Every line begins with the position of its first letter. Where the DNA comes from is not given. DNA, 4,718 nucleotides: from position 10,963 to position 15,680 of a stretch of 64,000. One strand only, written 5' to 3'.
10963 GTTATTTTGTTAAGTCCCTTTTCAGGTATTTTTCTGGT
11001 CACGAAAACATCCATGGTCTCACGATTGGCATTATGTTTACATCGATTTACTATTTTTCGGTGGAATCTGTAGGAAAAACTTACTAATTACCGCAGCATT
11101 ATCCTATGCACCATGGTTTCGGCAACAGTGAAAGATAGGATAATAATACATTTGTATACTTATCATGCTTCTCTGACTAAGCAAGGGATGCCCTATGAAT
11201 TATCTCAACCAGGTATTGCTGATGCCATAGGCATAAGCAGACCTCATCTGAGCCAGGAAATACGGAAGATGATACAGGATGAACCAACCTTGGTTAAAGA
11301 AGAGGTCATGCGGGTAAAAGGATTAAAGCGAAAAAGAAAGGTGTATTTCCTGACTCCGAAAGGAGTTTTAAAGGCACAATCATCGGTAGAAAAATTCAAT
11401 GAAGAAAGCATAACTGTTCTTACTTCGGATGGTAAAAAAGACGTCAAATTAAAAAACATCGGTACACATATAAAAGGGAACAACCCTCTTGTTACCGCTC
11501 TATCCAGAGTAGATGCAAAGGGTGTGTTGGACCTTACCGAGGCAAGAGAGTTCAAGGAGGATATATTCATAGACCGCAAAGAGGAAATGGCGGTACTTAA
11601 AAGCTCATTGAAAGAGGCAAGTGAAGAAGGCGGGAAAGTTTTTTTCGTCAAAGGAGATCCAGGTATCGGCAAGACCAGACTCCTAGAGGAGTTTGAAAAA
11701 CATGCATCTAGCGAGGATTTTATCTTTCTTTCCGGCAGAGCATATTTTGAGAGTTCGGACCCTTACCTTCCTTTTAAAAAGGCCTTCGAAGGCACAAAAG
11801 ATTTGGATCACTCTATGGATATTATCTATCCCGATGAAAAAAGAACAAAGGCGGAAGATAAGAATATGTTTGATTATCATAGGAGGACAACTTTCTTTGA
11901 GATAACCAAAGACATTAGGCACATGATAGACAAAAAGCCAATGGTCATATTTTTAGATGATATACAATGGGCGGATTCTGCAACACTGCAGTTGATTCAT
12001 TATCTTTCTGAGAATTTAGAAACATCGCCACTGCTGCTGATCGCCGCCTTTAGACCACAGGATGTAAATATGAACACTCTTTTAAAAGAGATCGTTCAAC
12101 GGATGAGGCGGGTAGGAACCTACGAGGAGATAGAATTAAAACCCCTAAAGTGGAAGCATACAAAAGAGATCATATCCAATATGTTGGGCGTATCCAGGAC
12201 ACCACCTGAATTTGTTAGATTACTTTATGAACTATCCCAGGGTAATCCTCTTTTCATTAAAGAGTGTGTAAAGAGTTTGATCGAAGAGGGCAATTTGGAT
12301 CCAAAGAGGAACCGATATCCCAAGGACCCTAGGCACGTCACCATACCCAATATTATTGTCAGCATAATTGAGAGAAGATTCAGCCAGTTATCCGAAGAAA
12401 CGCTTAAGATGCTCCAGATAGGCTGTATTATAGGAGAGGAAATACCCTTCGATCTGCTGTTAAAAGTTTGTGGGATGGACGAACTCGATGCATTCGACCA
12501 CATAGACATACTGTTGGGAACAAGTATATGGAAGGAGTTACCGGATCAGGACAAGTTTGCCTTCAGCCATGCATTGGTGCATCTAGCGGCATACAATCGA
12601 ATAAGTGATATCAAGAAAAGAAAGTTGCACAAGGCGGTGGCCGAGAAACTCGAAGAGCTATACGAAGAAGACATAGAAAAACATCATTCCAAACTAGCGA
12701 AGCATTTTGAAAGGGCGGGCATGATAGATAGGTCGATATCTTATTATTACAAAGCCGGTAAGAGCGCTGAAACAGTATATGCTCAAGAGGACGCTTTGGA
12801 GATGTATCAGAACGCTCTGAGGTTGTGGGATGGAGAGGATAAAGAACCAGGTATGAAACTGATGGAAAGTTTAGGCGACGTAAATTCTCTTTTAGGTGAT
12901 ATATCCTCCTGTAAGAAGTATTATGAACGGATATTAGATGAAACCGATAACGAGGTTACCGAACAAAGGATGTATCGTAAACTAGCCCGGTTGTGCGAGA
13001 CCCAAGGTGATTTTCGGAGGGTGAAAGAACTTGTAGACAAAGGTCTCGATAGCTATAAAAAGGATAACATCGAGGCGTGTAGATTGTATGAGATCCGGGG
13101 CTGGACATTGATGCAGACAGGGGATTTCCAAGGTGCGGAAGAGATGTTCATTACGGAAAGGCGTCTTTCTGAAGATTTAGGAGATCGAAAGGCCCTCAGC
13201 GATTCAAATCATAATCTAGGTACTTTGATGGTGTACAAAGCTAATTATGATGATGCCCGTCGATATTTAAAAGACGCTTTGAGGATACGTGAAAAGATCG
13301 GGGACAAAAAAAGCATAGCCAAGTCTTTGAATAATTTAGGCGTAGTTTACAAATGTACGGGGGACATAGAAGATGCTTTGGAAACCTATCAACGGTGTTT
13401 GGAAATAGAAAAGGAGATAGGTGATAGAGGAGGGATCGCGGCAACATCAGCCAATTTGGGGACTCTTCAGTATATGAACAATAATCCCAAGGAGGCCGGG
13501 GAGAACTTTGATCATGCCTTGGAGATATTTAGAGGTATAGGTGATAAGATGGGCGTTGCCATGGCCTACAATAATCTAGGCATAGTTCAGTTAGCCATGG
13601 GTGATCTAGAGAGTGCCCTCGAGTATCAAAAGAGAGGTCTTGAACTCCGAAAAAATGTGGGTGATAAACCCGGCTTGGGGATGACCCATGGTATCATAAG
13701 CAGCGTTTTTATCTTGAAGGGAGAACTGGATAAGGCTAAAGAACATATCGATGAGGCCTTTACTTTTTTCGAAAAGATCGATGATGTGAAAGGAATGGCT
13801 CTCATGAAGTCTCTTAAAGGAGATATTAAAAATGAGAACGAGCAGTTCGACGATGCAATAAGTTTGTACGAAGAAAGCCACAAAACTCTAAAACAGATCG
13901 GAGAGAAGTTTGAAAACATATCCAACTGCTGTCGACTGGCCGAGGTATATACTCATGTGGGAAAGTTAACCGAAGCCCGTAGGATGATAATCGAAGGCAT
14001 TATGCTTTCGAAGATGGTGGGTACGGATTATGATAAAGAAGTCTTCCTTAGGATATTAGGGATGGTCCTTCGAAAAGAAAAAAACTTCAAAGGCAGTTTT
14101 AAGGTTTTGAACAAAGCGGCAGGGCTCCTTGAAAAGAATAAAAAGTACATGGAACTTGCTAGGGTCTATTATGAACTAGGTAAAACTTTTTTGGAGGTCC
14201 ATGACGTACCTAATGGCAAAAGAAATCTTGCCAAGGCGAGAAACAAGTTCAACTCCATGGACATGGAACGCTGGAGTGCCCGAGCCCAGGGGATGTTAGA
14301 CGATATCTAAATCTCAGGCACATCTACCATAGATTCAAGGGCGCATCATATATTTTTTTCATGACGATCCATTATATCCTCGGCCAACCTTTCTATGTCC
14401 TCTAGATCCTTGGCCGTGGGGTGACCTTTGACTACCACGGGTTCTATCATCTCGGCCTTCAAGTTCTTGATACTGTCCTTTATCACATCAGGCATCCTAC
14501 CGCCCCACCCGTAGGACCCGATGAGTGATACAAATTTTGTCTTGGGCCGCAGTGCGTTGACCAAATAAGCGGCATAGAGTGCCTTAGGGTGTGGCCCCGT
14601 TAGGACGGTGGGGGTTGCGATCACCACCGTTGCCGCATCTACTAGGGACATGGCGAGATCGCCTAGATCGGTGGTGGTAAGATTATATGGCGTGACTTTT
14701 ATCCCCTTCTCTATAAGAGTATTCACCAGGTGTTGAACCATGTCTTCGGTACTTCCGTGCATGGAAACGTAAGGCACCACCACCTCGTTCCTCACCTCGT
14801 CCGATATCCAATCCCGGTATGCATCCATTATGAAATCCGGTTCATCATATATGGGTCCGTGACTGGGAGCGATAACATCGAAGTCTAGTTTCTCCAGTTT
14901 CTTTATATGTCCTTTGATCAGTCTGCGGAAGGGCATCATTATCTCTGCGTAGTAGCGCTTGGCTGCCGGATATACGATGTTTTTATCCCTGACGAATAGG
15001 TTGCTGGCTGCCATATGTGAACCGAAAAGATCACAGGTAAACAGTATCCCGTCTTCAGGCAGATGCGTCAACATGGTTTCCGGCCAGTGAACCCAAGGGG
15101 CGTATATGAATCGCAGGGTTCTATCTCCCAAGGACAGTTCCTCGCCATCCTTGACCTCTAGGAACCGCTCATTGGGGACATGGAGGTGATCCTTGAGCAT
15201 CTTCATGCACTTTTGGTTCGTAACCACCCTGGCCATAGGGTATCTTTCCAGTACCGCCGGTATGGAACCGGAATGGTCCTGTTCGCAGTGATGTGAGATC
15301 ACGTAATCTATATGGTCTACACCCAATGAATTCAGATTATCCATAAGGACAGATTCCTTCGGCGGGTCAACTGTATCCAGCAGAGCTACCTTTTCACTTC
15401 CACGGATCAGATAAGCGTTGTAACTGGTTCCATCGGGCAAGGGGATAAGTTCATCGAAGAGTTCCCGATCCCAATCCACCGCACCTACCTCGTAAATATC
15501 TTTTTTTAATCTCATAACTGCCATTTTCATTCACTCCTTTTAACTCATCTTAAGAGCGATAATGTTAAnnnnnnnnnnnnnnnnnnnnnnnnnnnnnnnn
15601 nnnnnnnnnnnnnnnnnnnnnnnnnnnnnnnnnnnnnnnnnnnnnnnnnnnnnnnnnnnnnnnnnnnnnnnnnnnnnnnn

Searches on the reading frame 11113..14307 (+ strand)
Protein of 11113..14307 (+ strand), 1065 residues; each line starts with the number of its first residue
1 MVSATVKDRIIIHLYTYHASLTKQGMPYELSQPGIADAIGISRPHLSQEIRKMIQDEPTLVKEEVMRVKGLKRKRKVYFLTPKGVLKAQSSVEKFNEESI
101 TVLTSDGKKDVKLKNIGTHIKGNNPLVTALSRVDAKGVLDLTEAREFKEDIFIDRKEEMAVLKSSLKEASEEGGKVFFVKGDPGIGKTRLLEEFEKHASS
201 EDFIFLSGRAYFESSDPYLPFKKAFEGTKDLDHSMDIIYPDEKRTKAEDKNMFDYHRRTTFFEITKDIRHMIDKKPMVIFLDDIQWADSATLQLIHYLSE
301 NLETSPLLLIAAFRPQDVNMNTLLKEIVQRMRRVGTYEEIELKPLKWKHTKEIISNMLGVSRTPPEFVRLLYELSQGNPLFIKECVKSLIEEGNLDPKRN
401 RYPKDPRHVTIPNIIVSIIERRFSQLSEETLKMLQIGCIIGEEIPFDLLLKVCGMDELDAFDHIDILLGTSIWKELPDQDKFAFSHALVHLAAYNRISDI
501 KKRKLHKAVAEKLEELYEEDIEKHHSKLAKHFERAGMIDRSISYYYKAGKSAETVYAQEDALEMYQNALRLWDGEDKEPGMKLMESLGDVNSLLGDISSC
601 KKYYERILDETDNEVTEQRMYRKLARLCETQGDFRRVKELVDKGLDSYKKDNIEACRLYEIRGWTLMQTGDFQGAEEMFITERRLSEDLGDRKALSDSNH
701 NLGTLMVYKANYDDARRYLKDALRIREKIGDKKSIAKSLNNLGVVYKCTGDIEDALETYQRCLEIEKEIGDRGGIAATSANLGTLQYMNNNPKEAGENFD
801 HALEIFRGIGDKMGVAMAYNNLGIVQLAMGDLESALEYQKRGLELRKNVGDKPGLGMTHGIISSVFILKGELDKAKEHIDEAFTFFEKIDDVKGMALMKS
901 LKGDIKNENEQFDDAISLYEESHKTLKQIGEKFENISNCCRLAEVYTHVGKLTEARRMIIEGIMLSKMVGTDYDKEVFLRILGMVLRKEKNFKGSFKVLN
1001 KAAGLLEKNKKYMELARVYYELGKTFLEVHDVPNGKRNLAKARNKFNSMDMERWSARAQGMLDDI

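Call 73: search_protein_families(library=pfam, proteins=[window:11113-14307:+], max_evalue=0.01)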
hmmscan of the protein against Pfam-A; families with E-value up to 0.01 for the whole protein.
window:11113-14307:+ (1065 aa): 25 families
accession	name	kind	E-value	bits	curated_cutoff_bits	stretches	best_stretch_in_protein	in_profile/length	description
PF13424.12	TPR_12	-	3.1e-51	171.9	30.1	4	735-807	2-76/77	Tetratricopeptide repeat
PF07719.23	TPR_2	-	5.9e-26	88.9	27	2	736-767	1-32/34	Tetratricopeptide repeat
PF00515.34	TPR_1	-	6.8e-22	76.8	27.8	2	736-766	1-31/34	Tetratricopeptide repeat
PF13374.12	TPR_10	-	1.5e-21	76.1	27.5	3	736-765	2-31/42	Tetratricopeptide repeat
PF13191.12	AAA_16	-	7.1e-19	69.3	32.6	1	154-310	4-167/167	AAA ATPase domain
PF13181.12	TPR_8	-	2.9e-18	64.8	25.7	1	736-767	1-32/34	Tetratricopeptide repeat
PF17874.7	TPR_MalT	-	4.6e-18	66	45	2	777-921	41-186/336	MalT-like TPR region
PF10602.15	RPN7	-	1.5e-17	64.3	29.6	2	582-680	37-137/174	26S proteasome subunit RPN7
PF13176.12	TPR_7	-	3.7e-13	48.9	27.9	1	738-772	1-35/36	Tetratricopeptide repeat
PF13428.12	TPR_14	-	2.2e-11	43.7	23.5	0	620-651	3-34/44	Tetratricopeptide repeat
PF14938.12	SNAP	-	4.5e-10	39.9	25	0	712-809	51-148/282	Soluble NSF attachment protein, SNAP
PF24885.1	TPR_NPHP3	-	1.2e-08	35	100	1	691-769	136-216/239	Nephrocystin-3 TPR domain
PF13432.12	TPR_16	-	4e-07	30.8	32.7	0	702-761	3-56/65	Tetratricopeptide repeat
PF13431.12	TPR_17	-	1.9e-06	28.1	24.4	0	816-837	13-34/34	Tetratricopeptide repeat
PF14559.12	TPR_19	-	3.4e-06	27.7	25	0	908-959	3-48/68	Tetratricopeptide repeat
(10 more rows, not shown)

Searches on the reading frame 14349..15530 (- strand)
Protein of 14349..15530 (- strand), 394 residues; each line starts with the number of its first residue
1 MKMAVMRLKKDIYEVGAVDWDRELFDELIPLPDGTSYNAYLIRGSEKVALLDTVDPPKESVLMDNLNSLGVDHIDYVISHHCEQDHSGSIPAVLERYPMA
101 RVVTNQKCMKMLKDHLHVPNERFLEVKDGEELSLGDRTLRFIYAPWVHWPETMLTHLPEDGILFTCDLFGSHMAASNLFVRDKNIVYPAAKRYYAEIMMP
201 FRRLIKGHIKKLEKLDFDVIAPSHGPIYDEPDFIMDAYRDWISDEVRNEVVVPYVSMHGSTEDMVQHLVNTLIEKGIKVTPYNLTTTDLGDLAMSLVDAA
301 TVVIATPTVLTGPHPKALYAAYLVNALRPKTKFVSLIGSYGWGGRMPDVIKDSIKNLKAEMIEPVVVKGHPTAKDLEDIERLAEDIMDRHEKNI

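Call 73: search_protein_families(library=pfam, proteins=[window:14349-15530:-], max_evalue=0.01)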
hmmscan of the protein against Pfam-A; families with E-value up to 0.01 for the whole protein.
window:14349-15530:- (394 aa): 4 families
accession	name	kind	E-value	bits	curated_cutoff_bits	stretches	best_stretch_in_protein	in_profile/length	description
PF19583.5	ODP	-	2e-25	90.3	27.2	1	37-225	3-194/194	ODP family beta lactamase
PF00753.33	Lactamase_B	-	9.5e-11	42.4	22.7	1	35-179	4-161/196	Metallo-beta-lactamase superfamily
PF00258.30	Flavodoxin_1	-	9.2e-07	29.6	25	1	254-378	3-138/143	Flavodoxin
PF12706.13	Lactamase_B_2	-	0.0031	17.6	27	1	70-152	27-116/200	Beta-lactamase superfamily domain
